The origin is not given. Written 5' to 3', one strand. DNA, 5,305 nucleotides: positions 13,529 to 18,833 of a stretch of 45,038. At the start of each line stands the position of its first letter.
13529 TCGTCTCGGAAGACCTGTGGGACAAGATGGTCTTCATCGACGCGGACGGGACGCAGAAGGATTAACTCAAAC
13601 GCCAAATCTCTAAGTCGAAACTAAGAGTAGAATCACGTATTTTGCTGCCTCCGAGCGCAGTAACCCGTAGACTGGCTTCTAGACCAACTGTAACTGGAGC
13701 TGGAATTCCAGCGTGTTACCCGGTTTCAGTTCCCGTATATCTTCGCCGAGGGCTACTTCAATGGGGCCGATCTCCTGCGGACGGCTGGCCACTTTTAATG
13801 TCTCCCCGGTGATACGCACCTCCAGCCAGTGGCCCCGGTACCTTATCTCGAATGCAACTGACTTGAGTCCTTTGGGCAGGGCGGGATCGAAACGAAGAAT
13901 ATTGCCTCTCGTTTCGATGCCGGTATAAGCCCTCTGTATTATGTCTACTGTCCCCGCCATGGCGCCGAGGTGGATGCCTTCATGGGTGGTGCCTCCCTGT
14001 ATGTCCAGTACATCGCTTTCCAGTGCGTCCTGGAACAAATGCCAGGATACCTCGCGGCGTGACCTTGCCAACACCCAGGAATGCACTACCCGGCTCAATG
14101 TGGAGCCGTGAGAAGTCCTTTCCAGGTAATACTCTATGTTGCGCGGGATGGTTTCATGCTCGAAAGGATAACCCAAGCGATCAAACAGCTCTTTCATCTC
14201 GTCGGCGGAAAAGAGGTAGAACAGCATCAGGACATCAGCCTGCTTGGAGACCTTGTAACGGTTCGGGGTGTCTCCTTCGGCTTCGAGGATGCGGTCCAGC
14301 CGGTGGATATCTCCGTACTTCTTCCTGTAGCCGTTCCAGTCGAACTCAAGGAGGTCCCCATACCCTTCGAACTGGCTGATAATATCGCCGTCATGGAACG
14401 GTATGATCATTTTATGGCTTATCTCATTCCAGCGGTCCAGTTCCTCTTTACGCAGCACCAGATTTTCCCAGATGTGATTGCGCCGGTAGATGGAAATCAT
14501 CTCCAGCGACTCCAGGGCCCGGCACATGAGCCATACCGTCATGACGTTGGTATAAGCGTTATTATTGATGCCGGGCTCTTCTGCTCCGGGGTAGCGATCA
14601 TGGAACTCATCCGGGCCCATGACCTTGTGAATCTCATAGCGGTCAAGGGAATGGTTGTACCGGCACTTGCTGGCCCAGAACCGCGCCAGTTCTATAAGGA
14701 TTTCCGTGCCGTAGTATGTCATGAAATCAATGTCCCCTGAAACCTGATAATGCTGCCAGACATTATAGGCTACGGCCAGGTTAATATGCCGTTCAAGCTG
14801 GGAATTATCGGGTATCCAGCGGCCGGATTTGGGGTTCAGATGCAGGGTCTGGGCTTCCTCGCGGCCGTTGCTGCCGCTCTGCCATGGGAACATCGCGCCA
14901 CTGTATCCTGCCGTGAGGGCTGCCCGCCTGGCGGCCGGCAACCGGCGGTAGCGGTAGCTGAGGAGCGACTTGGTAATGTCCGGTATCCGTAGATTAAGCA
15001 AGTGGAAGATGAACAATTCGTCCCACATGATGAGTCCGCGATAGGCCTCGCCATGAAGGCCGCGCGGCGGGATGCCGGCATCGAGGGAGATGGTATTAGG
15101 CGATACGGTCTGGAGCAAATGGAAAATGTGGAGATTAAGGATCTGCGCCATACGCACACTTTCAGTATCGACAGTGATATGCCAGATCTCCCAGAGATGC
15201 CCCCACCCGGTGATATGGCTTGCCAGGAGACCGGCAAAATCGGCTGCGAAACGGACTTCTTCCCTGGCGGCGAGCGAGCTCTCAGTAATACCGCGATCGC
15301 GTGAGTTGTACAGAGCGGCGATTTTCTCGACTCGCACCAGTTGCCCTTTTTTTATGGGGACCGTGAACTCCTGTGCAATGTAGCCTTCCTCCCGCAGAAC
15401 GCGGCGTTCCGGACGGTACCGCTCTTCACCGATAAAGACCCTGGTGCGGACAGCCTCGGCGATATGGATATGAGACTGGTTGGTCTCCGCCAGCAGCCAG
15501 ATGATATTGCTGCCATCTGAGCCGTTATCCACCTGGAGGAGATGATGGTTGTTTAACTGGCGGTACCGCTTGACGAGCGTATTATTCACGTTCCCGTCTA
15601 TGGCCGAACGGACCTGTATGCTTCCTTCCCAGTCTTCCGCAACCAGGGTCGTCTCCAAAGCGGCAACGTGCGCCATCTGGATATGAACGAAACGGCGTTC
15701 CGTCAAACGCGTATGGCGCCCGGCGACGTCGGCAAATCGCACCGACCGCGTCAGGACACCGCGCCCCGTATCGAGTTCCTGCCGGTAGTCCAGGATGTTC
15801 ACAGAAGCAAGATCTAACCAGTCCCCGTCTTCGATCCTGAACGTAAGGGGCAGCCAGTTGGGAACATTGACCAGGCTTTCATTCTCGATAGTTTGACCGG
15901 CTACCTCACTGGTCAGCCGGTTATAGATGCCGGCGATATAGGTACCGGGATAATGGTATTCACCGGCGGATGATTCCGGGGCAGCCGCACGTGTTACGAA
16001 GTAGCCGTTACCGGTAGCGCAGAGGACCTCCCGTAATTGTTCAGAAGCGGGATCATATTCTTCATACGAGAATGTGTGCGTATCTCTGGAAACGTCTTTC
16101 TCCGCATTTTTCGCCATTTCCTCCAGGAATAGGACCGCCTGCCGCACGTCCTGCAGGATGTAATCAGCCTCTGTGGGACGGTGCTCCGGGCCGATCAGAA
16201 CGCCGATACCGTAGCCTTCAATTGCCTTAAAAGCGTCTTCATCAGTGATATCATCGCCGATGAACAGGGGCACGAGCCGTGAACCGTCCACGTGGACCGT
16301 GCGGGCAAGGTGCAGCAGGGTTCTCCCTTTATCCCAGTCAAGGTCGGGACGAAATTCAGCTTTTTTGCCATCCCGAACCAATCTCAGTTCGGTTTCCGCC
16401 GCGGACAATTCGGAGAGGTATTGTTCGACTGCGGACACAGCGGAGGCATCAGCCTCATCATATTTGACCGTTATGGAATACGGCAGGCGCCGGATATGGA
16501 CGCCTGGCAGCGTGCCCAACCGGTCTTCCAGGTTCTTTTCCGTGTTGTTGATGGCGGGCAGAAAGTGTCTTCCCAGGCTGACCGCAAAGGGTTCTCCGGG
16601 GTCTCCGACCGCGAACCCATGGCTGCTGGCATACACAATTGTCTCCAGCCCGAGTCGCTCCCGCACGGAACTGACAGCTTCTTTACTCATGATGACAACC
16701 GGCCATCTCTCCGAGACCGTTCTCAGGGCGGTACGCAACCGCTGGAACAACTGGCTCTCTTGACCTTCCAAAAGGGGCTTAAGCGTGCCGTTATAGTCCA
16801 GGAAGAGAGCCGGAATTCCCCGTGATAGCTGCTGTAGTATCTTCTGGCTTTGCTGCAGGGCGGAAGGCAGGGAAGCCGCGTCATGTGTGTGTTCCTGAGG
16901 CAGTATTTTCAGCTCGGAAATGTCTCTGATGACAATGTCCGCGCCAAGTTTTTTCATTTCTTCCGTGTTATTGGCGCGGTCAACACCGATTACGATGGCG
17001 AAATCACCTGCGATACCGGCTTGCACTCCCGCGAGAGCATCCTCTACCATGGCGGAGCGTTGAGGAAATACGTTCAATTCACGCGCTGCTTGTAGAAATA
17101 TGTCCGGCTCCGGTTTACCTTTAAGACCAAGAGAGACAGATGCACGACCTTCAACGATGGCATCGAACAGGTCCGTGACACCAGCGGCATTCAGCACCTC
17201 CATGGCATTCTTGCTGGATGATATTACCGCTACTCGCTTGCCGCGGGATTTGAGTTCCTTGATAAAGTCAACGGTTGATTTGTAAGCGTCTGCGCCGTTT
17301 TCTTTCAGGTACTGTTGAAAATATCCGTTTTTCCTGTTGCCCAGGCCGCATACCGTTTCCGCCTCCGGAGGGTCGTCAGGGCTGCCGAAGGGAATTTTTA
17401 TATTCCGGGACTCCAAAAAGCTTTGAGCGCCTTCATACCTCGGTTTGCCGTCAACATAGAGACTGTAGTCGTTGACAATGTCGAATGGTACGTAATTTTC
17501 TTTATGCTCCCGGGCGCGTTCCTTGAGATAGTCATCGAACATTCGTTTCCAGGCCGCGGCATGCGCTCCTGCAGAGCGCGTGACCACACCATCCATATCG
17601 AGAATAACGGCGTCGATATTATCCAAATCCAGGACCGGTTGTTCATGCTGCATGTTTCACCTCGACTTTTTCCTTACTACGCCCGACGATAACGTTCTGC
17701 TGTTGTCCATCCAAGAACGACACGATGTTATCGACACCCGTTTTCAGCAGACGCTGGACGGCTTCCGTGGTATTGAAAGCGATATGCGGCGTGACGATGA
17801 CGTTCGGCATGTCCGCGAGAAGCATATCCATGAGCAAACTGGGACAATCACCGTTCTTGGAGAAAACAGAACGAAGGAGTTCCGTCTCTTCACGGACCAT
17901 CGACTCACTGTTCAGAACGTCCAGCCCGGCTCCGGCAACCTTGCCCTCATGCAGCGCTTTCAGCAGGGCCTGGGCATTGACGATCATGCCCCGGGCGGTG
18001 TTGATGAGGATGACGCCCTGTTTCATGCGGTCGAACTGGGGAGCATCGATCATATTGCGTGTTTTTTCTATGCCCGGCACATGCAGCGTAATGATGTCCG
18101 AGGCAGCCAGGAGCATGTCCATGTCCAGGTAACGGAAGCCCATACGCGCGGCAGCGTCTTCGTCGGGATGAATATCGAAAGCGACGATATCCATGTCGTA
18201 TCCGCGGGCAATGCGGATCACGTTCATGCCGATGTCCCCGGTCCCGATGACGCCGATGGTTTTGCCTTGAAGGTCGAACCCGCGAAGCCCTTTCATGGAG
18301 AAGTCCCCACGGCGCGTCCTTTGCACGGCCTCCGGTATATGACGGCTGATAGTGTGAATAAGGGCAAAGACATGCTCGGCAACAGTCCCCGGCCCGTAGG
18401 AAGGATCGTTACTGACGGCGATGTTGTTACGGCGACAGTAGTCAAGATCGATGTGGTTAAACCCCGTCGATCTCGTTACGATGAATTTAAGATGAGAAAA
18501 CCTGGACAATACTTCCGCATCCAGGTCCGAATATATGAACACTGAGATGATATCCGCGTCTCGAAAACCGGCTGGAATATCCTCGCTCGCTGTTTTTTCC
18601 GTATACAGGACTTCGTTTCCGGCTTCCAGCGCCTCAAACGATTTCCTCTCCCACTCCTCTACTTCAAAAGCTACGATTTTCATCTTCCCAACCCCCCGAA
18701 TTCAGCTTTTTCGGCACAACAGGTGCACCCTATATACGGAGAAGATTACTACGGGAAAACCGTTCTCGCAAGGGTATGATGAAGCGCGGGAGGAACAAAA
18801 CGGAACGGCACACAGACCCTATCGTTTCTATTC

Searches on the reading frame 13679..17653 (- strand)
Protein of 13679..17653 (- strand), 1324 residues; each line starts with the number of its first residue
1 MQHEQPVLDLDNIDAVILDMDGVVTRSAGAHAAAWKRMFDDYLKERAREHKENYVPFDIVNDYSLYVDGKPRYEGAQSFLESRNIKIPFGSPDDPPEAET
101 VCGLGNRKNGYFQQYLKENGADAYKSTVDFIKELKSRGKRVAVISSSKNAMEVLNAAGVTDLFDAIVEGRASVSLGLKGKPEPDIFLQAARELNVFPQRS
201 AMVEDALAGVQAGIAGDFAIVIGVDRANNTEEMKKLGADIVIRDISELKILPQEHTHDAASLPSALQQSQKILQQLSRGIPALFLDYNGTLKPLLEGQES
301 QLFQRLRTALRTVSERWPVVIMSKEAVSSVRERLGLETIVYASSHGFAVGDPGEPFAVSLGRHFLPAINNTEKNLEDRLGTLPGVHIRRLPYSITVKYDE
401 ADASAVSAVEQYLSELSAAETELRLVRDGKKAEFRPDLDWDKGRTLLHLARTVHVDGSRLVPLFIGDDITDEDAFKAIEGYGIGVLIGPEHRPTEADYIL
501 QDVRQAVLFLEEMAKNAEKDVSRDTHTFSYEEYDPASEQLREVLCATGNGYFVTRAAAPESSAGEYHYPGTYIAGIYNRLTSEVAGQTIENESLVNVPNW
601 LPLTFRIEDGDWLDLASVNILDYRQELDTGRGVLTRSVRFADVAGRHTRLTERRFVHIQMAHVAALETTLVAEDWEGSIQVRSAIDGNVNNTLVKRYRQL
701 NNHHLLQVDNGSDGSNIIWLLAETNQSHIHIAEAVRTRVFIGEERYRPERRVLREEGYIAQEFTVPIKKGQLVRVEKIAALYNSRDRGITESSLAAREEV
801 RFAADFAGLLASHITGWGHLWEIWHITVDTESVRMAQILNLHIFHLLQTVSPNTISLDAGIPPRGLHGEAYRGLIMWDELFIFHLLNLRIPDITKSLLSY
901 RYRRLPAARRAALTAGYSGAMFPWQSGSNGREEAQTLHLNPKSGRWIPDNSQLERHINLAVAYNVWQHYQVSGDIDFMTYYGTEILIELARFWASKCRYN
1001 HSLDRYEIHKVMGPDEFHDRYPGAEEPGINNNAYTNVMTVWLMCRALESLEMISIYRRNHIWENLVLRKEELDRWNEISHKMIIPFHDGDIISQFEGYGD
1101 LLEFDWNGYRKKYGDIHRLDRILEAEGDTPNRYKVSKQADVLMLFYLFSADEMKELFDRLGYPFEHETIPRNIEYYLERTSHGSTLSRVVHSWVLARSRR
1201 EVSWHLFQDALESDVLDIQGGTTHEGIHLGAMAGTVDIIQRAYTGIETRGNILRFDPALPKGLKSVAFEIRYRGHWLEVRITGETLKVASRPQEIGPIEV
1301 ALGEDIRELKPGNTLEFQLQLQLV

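Call 13: search_protein_families(library=pfam, proteins=[window:13679-17653:-], max_evalue=0.00001)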
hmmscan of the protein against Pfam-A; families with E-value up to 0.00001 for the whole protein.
window:13679-17653:- (1324 aa): 6 families
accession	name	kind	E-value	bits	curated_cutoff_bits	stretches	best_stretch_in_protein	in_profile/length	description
PF03632.21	Glyco_hydro_65m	-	1.1e-123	413.4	27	1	841-1236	2-370/371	Glycosyl hydrolase family 65 central catalytic domain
PF03636.21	Glyco_hydro_65N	-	9.3e-70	235.4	26.6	1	530-785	2-233/233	Glycosyl hydrolase family 65, N-terminal domain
PF02358.22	Trehalose_PPase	-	5.3e-28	98.2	27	1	284-502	1-233/235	Trehalose-phosphatase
PF00702.32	Hydrolase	-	5.7e-24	86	26.4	1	13-216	1-190/191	haloacid dehalogenase-like hydrolase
PF03633.20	Glyco_hydro_65C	-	2.9e-14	53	22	1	1247-1300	2-53/62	Glycosyl hydrolase family 65, C-terminal domain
PF13419.12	HAD_2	-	6e-13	49.7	23.8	1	16-214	1-169/178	Haloacid dehalogenase-like hydrolase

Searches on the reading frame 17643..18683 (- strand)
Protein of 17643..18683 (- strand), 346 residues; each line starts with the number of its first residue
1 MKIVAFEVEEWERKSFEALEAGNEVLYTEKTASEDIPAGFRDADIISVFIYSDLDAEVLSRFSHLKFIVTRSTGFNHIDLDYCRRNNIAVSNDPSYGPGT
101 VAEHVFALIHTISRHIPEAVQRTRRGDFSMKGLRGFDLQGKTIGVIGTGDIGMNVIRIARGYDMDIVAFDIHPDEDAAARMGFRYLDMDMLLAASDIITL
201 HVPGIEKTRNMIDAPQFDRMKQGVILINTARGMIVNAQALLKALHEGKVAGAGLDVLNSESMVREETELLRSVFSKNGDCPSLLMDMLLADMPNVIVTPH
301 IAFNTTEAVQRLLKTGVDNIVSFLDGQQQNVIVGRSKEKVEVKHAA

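Call 11: search_protein_families(library=ncbifam, proteins=[window:17643-18683:-], max_evalue=0.00001)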
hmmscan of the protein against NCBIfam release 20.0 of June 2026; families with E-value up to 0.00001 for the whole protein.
window:17643-18683:- (346 aa): 22 families
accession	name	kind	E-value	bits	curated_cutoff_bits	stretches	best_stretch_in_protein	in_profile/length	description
TIGR01327.1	PGDH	equivalog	5.1e-63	213.6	454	1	20-334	17-311/525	phosphoglycerate dehydrogenase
NF005069.0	PRK06487.1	equivalog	5e-59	199.9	448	1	24-332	30-319/320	2-hydroxyacid dehydrogenase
NF009714.1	PRK13243.1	equivalog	1.8e-57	195.2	455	1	34-336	37-325/332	glyoxylate reductase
NF000492.1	vanH_gen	exception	3.3e-57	193.9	540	1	10-323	8-310/312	D-lactate dehydrogenase VanH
NF000371.1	vanH_Agroup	exception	1.1e-50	172.7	700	1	42-324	47-316/322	VanH-A/VanH-Pt family D-lactate dehydrogenase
NF008759.0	PRK11790.1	equivalog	2.2e-50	171.6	404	1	9-325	18-318/410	phosphoglycerate dehydrogenase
NF006263.0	PRK08410.1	equivalog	4.9e-50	170.7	389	1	1-327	1-310/311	D-2-hydroxyacid dehydrogenase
NF006374.0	PRK08605.1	subfamily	2.3e-49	168.3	356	1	24-326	27-324/332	D-lactate dehydrogenase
NF000004.1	vanH-D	exception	1.2e-46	159.3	550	1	14-321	18-314/323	D-lactate dehydrogenase VanH-D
NF005387.0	PRK06932.1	equivalog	9.1e-46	156.3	492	1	29-325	31-311/314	2-hydroxyacid dehydrogenase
NF011938.0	PRK15409.1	equivalog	1.9e-44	152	492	1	52-265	54-271/324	glyoxylate/hydroxypyruvate reductase GhrB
NF009127.0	PRK12480.1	equivalog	2.6e-44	151.6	579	1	23-326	26-322/330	D-lactate dehydrogenase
NF000112.1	vanH-Amyco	exception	1.3e-43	149.5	625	1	65-323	96-339/348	VanH-AOV family D-lactate dehydrogenase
NF000151.1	vanH-Ac1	exception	1.6e-42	146.1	750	1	61-326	99-350/351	D-lactate dehydrogenase VanH-Ac1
NF000128.1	vanH-Sc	exception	1.9e-42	145.6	650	1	64-324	86-331/337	D-lactate dehydrogenase VanH-Sc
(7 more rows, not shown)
